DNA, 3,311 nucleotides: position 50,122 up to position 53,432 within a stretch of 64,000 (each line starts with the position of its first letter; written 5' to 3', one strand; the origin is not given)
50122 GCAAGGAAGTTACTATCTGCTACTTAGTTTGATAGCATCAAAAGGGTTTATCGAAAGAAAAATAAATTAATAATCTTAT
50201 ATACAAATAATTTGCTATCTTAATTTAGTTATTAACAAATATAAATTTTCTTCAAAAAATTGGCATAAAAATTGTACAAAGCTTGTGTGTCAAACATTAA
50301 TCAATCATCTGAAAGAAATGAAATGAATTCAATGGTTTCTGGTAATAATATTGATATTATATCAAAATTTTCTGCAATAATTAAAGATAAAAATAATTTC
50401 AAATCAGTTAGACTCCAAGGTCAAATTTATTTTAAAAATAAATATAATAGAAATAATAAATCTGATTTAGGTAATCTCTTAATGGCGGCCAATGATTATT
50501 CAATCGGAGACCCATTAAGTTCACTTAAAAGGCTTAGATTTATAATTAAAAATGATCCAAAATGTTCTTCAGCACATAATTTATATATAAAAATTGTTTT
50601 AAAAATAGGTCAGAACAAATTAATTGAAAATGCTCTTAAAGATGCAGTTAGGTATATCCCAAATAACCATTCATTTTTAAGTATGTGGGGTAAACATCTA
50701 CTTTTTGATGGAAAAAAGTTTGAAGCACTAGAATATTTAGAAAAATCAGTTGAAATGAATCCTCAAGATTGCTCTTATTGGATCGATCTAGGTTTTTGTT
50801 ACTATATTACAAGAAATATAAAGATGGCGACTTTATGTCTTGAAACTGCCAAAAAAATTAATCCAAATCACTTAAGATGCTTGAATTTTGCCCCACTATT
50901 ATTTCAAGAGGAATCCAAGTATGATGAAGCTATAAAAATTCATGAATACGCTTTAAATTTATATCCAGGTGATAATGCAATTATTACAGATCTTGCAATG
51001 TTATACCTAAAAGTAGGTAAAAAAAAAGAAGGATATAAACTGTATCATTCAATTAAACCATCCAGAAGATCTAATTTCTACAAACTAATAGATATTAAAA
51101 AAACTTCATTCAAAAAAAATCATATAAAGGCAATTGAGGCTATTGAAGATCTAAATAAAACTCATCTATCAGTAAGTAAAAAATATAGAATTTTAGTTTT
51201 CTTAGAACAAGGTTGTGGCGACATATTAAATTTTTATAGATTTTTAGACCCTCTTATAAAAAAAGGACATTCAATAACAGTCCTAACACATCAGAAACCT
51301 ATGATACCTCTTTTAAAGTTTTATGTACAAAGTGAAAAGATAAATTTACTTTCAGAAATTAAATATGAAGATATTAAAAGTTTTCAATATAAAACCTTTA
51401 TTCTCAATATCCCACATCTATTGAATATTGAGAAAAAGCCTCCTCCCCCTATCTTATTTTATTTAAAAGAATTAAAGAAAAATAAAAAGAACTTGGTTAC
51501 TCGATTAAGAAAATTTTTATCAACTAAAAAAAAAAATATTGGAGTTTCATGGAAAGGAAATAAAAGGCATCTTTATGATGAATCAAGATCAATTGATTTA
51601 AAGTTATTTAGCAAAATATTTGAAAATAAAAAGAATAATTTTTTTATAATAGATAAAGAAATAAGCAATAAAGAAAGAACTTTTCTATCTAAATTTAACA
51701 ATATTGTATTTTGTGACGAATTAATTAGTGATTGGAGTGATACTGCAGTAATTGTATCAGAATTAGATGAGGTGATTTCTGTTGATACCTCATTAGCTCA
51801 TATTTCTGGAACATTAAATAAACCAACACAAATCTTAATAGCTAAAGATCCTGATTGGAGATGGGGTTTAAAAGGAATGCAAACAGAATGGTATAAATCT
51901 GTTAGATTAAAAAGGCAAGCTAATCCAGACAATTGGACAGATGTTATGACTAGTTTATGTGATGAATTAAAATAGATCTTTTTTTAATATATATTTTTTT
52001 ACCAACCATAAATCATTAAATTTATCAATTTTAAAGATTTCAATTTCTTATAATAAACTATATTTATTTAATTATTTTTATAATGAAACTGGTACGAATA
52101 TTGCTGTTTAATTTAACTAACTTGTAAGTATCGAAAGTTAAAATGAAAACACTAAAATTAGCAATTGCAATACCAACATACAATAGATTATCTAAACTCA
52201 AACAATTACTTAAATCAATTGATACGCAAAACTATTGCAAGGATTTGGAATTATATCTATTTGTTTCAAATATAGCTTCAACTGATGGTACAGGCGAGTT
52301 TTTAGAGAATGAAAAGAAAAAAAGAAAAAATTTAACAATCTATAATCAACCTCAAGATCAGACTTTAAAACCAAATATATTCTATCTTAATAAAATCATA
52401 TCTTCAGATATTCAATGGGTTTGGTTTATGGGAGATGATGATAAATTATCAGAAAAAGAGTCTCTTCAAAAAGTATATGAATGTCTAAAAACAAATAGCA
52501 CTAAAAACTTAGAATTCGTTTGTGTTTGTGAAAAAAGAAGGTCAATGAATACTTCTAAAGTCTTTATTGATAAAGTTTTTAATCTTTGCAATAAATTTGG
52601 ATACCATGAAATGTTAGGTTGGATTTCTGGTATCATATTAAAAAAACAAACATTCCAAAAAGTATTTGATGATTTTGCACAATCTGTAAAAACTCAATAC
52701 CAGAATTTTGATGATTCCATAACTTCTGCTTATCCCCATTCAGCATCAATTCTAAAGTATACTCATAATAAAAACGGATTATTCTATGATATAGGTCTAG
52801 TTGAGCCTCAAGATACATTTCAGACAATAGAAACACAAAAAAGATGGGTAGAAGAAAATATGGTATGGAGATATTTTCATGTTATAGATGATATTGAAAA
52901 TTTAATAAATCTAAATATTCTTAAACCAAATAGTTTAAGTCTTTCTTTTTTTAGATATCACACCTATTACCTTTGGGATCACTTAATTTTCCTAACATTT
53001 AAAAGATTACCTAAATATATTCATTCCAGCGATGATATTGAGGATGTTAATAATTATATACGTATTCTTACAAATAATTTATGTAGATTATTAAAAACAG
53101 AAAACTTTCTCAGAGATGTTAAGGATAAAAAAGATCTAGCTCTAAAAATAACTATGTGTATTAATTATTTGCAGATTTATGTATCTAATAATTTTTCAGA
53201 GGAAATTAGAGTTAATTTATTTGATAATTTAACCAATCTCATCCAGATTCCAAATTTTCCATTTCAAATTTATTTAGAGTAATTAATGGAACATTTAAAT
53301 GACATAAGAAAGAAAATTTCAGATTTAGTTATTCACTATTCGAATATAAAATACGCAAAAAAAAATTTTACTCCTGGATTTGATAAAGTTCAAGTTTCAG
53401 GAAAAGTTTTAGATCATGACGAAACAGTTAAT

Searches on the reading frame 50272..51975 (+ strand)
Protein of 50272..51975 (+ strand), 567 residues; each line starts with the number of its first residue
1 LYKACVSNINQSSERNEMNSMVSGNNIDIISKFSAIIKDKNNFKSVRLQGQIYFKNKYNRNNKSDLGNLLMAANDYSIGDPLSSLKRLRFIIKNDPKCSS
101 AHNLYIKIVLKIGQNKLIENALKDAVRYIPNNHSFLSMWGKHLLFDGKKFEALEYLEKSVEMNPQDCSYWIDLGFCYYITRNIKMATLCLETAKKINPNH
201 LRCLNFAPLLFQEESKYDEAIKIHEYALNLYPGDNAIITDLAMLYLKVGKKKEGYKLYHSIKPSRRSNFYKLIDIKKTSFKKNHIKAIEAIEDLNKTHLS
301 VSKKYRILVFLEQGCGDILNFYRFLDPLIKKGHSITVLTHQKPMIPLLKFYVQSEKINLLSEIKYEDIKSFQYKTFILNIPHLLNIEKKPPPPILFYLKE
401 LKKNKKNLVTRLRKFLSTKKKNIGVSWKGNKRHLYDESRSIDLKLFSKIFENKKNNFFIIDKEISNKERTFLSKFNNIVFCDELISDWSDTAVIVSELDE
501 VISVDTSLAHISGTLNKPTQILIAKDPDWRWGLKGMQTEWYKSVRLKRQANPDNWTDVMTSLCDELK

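Call 7: search_protein_families(library=pfam, proteins=[window:50272-51975:+])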
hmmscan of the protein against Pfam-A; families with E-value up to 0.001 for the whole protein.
window:50272-51975:+ (567 aa): 7 families
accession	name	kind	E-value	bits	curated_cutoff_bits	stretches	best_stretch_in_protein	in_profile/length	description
PF14559.12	TPR_19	-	2.7e-09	37.6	25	1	213-263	3-53/68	Tetratricopeptide repeat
PF07719.23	TPR_2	-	3.3e-09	36.6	27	0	169-200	3-34/34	Tetratricopeptide repeat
PF13371.12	TPR_9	-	9e-07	29.3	35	0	151-198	13-60/73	Tetratricopeptide repeat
PF23914.1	TPR_CcmH_CycH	-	3.6e-05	24.1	42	0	159-262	42-148/158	Cytochrome c-type biogenesis protein H TPR domain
PF12895.13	ANAPC3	-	6.5e-05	23.6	27.2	1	151-223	7-78/82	Anaphase-promoting complex, cyclosome, subunit 3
PF00515.34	TPR_1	-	7.6e-05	22.8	27.8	0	170-200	4-34/34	Tetratricopeptide repeat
PF13431.12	TPR_17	-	0.00015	22.2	24.4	0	156-182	2-28/34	Tetratricopeptide repeat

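Call 32: search_protein_families(library=ncbifam, proteins=[window:50323-51975:+], max_evalue=0.01)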
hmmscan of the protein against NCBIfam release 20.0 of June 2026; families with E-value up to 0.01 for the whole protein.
window:50323-51975:+ (550 aa): 8 families
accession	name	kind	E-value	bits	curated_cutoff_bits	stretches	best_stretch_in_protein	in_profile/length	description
TIGR02917.1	PEP_TPR_lipo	equivalog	4.2e-15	54.7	312.2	2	147-290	462-606/899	XrtA/PEP-CTERM system TPR-repeat protein PrsT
NF040959.1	MamA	equivalog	2.2e-12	46.9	200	2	123-217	44-138/204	magnetosome protein MamA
TIGR02521.1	type_IV_pilW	equivalog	5.2e-11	42.5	154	2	132-284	47-199/234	type IV pilus biogenesis/stability protein PilW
NF033762.1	social_mot_Tgl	equivalog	5.2e-05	22.7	225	1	130-236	45-154/252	social motility TPR repeat lipoprotein Tgl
TIGR02552.1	LcrH_SycD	equivalog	7.4e-05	22.5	104.8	0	194-237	62-105/136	SycD/LcrH family type III secretion system chaperone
TIGR00990.1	3a0801s09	subfamily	0.00077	18.2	757.25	1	61-225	344-508/615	mitochondrial import receptor subunit TOM70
TIGR02193.1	heptsyl_trn_I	equivalog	0.0023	17.2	185.3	1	473-522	248-297/320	lipopolysaccharide heptosyltransferase I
NF047558.1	TPR_END_plus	domain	0.0025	17.7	32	0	130-150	13-33/56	TPR end-of-group domain-containing protein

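Call 33: search_solved_structures(query=window:50323-51975:+, max_evalue=1)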
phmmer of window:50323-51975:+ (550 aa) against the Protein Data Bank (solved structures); distinct sequences matched with E-value up to 1: 113 (the best 60 are shown).
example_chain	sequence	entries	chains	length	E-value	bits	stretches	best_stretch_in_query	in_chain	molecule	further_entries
9qhb_A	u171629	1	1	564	5.7e-33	117.6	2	130-216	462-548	Engineered tetratricopeptide repeat protein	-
8bu0_A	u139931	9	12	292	1.4e-18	70.1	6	131-216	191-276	Consensus tetratricopeptide repeat protein | Crystal structure of an 8-repeat consensus TPR superhelix with Zinc. | Monomer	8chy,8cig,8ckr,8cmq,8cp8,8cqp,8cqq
9qhc_A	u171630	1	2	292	8.4e-18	67.5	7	130-181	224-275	Engineered tetratricopeptide repeat protein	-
1w3b_A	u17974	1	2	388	1.4e-10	43.7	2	103-232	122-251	UDP-N-ACETYLGLUCOSAMINE--PEPTIDE N-ACETYLGLUCOSAMINYLTRANSFERASE 110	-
6eou_A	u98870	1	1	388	4.5e-10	42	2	136-241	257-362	UDP-N-acetylglucosamine--peptide N-acetylglucosaminyltransferase 110 kDa subunit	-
7yea_A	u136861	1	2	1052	1.9e-09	39.9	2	102-232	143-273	UDP-N-acetylglucosamine--peptide N-acetylglucosaminyltransferase 110 kDa subunit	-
7yeh_B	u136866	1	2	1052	1.9e-09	39.9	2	99-232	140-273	UDP-N-acetylglucosamine--peptide N-acetylglucosaminyltransferase 110 kDa subunit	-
7ntf_A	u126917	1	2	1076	2.5e-09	39.6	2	96-232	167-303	Isoform 1 of UDP-N-acetylglucosamine--peptide N-acetylglucosaminyltransferase 110 kDa subu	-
2fo7_A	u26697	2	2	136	2.8e-09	39.4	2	131-215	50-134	SYNTHETIC CONSENSUS TPR PROTEIN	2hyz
8ch0_A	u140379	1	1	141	3.2e-09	39.2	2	131-215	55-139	Consensus tetratricopeptide repeat protein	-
9g8o_B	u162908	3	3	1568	5.4e-09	38.4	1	103-213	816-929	Superkiller complex protein 3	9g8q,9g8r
7qdr_B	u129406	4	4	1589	5.7e-09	38.4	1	103-213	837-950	Tetratricopeptide repeat protein 37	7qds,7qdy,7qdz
6xt9_D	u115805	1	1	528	1.3e-08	37.2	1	113-237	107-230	Bardet-Biedl syndrome 4 protein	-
2wqh_A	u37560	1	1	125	1.9e-08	36.6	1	129-218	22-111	CTPR3Y3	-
7obi_A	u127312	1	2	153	2.1e-08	36.5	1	100-218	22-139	CTPR-rv4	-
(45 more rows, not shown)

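Call 51: find_homologous_proteins(query=window:50323-51975:+, max_evalue=0.00001)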
Query window:50323-51975:+ (550 aa): 45 proteins with E <= 0.00001 among 8000 candidates.
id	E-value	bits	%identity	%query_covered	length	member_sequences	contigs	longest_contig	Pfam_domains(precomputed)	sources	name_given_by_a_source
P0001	0.0e+0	1239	100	100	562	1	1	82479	PF14559.13,PF13371.13,PF07719.24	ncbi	-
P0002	4.4e-196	671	55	98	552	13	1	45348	PF14559.13,PF13431.13,PF00515.35,PF12895.14,PF13432.13,PF13428.13,PF13181.13,PF07719.24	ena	-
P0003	4.0e-195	668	55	100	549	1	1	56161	PF14559.13,PF13431.13,PF13414.13,PF00515.35,PF13428.13,PF13181.13,PF07719.24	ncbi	-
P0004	7.0e-187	640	54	98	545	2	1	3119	PF14559.13,PF24575.2,PF13431.13,PF00515.35,PF12895.14,PF13432.13,PF13428.13,PF13429.13,PF13181.13,PF07719.24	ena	-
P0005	1.5e-186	639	53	98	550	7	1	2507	PF14559.13,PF13431.13,PF23914.2,PF00515.35,PF12895.14,PF21033.5,PF13181.13,PF07719.24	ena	-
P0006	7.6e-181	621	55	97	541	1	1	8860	PF14559.13,PF13431.13,PF23914.2,PF13414.13,PF00515.35,PF13424.13,PF21033.5,PF13181.13,PF07719.24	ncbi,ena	-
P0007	1.1e-178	613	53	98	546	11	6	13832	PF14559.13,PF13431.13,PF00515.35,PF13181.13,PF07719.24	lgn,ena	-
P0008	2.3e-149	517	60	69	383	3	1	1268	PF14559.13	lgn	-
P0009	4.2e-145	503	47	97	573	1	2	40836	PF13431.13,PF00515.35,PF13181.13,PF07719.24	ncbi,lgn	-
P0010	5.0e-144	499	45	97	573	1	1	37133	PF14559.13,PF13431.13,PF00515.35,PF13428.13,PF07719.24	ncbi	-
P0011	8.6e-142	492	47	97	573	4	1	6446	PF14559.13,PF13431.13,PF00515.35,PF13428.13,PF13181.13,PF07719.24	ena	-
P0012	1.1e-140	488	44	98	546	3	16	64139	PF13431.13,PF00515.35,PF13428.13,PF13181.13,PF07719.24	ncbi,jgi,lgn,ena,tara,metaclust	tara:strand:- start:483 stop:2123 length:1641 start_codon:yes stop_codon:yes gene_type:complete|meta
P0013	2.7e-102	361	37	98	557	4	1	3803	PF14559.13,PF13431.13,PF00515.35,PF13432.13,PF13428.13,PF07719.24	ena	-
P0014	8.0e-38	149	26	77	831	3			PF10602.16,PF13414.13,PF23558.2,PF13374.13,PF07721.21,PF24575.2,PF00515.35,PF13424.13,PF13429.13,PF14561.13,PF07719.24,PF13174.13,PF20308.5,PF25063.1,PF13431.13,PF23914.2,PF25062.2,PF13176.13,PF24885.2,PF13428.13,PF25064.2,PF14559.13,PF13371.13,PF12895.14,PF21033.5,PF13432.13,PF13181.13,PF01239.29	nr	nr:tetratricopeptide repeat protein [Synechococcus sp. AH-551-E02]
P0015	4.1e-36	143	27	82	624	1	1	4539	PF03704.24,PF09976.16,PF13414.13,PF12569.15,PF13374.13,PF07721.21,PF24575.2,PF00515.35,PF13424.13,PF13429.13,PF14561.13,PF07719.24,PF13174.13,PF20308.5,PF25063.1,PF13431.13,PF23914.2,PF25062.2,PF13176.13,PF13428.13,PF04733.21,PF25064.2,PF14559.13,PF13371.13,PF17874.8,PF12895.14,PF21033.5,PF13432.13,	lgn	-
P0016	2.5e-35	140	25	96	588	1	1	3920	PF13414.13,PF13374.13,PF07721.21,PF24575.2,PF02259.30,PF00515.35,PF13424.13,PF13429.13,PF01075.24,PF07719.24,PF13174.13,PF20308.5,PF25063.1,PF13431.13,PF23914.2,PF13176.13,PF13428.13,PF25064.2,PF14559.13,PF13371.13,PF12895.14,PF21033.5,PF13432.13,PF13181.13,PF01239.29,PF10373.16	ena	-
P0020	3.3e-29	120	27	76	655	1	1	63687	PF25063.1,PF13431.13,PF23914.2,PF13414.13,PF13176.13,PF13428.13,PF04733.21,PF13374.13,PF07721.21,PF14559.13,PF24575.2,PF13371.13,PF17874.8,PF00515.35,PF12895.14,PF13424.13,PF21033.5,PF13432.13,PF13181.13,PF01075.24,PF14561.13,PF07719.24,PF13174.13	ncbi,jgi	ncbi:MAG TPA: tetratricopeptide repeat protein [Herbaspirillum sp.]|jgi:tetratricopeptide (TPR) repe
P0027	1.7e-20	91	29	78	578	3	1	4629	PF14559.13,PF00515.35,PF13424.13,PF13176.13,PF13428.13,PF13181.13,PF01075.24,PF07719.24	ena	-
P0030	1.6e-17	82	24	76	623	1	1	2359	PF13431.13,PF23914.2,PF25062.2,PF13414.13,PF13176.13,PF13428.13,PF13374.13,PF07721.21,PF14559.13,PF02259.30,PF13371.13,PF00515.35,PF13424.13,PF21033.5,PF13432.13,PF13181.13,PF12968.14,PF01239.29,PF01075.24,PF07719.24,PF13174.13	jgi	jgi:tetratricopeptide (TPR) repeat protein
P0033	4.5e-15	73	26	71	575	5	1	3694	PF14559.13,PF00515.35,PF13181.13,PF01075.24,PF07719.24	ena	-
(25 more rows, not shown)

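Call 52: find_encoding_contigs(protein=P0001, flank=10000, max_places=3)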
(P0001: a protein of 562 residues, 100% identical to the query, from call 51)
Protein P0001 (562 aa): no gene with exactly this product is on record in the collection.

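Call 63: predict_structure(alignment_id=A1)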
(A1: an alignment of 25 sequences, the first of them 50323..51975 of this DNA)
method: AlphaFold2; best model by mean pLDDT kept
length: 550 residues; sequences in the alignment: 25
mean_pLDDT: 87.1   pTM: 0.83
mean pLDDT of the five models: 87.1, 86.6, 86.2, 85.3, 84.2
residues with pLDDT >= 90: 325; 70-90: 165; 50-70: 47; < 50: 13
segments of 3 or more residues with pLDDT < 50: 1-8, 260-264
pLDDT, mean of each block of 10 residues (from residue 1): 48 64 69 67 61 81 83 89 88 79 93 92 89 93 96 96 92 98 95 90 97 91 92 93 81 66 60 90 88 87 92 93 90 95 89 93 93 92 97 95 96 66 87 97 90 96 94 97 95 96 88 81 92 87 94
secondary structure, 60 per line:
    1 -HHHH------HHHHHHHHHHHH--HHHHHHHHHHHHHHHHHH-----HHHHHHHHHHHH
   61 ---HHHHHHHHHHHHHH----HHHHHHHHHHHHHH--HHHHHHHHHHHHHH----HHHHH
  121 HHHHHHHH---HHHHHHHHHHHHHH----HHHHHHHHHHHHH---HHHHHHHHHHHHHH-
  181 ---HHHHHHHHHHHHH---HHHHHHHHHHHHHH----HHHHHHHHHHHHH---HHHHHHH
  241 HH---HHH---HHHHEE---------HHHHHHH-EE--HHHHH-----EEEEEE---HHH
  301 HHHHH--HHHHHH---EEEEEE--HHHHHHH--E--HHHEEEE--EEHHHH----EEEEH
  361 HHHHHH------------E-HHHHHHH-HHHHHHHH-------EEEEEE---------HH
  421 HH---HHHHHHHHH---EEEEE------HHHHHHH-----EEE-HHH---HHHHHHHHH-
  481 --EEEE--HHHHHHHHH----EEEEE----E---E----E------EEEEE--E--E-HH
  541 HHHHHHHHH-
elements in order: H2-5 H12-23 H26-43 H49-60 H64-77 H82-95 H98-111 H116-128 H132-145 H150-162 H166-179 H184-196 H200-213 H218-230 H234-242 H252-255 H267-273 H279-283 E289-294 H298-305 H308-313 E317-322 H325-331 E340-343 H348-351 E356-359 H360-366 H381-387 H389-396 E404-409 H419-422 H426-434 E438-442 H449-455 E461-463 H471-479 E483-486 H489-497 E502-506 E527-531 H539-549

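Call 66: fold_search(model_id=the predicted structure, library=pdb)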
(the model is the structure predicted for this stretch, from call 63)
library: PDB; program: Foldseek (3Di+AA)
matches with E <= 10: 1567; with E <= 0.001: 324
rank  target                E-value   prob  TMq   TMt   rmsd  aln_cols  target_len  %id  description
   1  8dti_A                3.2e-11  1.00  0.27  0.24  18.1       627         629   12  Cryo-EM structure of Arabidopsis SPY in complex with GDP-fucose (released 2023-03-08)
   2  8dtf_A                1.3e-10  1.00  0.28  0.21  20.5       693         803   14  Cryo-EM structure of the full length Arabidopsis SPY with complete TPRs (released 2023-03-08)
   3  8dth_B                2.9e-10  1.00  0.30  0.24  19.6       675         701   12  Cryo-EM structure of Arabidopsis SPY alternative conformation 2 (released 2023-03-08)
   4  8dtg_A                9.9e-10  1.00  0.28  0.21  20.8       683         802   13  Cryo-EM structure of Arabidopsis SPY alternative conformation 1 (released 2023-03-08)
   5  7y4i_A                9.9e-10  1.00  0.24  0.17  21.8       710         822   12  Crystal structure of SPINDLY in complex with GDP (released 2022-12-07)
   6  8dth_A                1.8e-09  1.00  0.29  0.23  19.4       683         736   13  Cryo-EM structure of Arabidopsis SPY alternative conformation 2 (released 2023-03-08)
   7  8dtg_B                2.1e-09  1.00  0.28  0.22  20.4       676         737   14  Cryo-EM structure of Arabidopsis SPY alternative conformation 1 (released 2023-03-08)
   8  7yea_A                4.0e-09  1.00  0.36  0.21  24.2       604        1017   12  Human O-GlcNAc transferase Dimer (released 2023-07-12)
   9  5hgv_A                4.9e-09  1.00  0.30  0.24  18.6       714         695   11  Structure of an O-GlcNAc transferase point mutant, D554N in complex with peptide (released 2016-09-14)
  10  7ntf_A                4.9e-09  1.00  0.27  0.18  24.0       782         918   11  Cryo-EM structure of unliganded O-GlcNAc transferase (released 2021-11-17)
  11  8qoy                  5.9e-09  1.00  0.24  0.15  24.7       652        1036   13  Capsular polysaccharide synthesis multienzyme of Actinobacillus Pleuropneumoniae serotype 3 (released 2024-07-03)
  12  9qhb                  6.6e-09  1.00  0.33  0.59   7.1       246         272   17  Crystal structure of 16-repeat CTPR protein with eliminated coordination sites (released 2025-10-22)
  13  7y4i_B                7.2e-09  1.00  0.23  0.17  22.1       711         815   12  Crystal structure of SPINDLY in complex with GDP (released 2022-12-07)
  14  4gyw_A                8.2e-09  1.00  0.32  0.27  12.3       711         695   10  Crystal structure of human O-GlcNAc Transferase in complex with UDP and a glycopeptide (released 2012-10-31)
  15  5a01_A                1.1e-08  1.00  0.32  0.27  13.2       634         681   13  O-GlcNAc transferase from Drososphila melanogaster (released 2016-04-27)
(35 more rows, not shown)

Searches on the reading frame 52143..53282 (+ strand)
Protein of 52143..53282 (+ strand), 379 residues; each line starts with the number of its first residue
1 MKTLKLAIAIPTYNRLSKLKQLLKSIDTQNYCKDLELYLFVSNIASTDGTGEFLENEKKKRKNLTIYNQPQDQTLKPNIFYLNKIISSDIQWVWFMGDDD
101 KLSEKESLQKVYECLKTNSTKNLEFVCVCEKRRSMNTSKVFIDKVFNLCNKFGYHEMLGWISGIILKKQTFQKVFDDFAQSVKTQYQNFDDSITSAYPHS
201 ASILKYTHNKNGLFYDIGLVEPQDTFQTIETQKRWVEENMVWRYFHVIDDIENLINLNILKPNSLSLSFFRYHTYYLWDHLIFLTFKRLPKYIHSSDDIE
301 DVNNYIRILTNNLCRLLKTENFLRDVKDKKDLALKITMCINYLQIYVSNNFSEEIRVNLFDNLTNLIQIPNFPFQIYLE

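Call 7: search_protein_families(library=pfam, proteins=[window:52143-53282:+])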
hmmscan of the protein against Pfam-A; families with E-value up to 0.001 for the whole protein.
window:52143-53282:+ (379 aa): 2 families
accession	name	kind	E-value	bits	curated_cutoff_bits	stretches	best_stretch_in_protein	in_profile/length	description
PF00535.33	Glycos_transf_2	-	2.1e-10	41.2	23.3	1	8-119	2-107/168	Glycosyl transferase family 2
PF13641.12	Glyco_tranf_2_3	-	7.4e-06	26.6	27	1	6-132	3-125/230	Glycosyltransferase like family 2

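Call 13: find_encoding_contigs(protein=window:52143-53282:+, flank=10000, max_places=6)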
Protein window:52143-53282:+ (379 aa): no gene with exactly this product is on record in the collection.

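Call 32: search_protein_families(library=ncbifam, proteins=[window:52143-53282:+], max_evalue=0.01)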
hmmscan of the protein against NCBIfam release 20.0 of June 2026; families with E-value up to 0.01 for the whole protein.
window:52143-53282:+ (379 aa): 5 families
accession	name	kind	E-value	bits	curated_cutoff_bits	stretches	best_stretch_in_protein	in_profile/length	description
NF050050.1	ProtGlycPglI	equivalog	2.1e-09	37.2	500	1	5-116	3-109/306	GalNAc(5)-diNAcBac-PP-undecaprenol beta-1,3-glucosyltransferase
NF041875.1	EPS_EpsD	equivalog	2e-06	27.4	370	1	6-70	1-63/325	exopolysaccharide biosynthesis glycosyltransferase EpsD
NF038302.1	EPS_HpsE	equivalog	5.2e-06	25.6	300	1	5-114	2-110/307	hormogonium polysaccharide biosynthesis glycosyltransferase HpsE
NF007482.0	PRK10073.1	equivalog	0.0012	18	423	1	3-71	5-70/334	glycosyltransferase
TIGR04283.1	glyco_like_mftF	equivalog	0.0088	15.7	182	0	6-135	1-118/221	TIGR04283 family arsenosugar biosynthesis glycosyltransferase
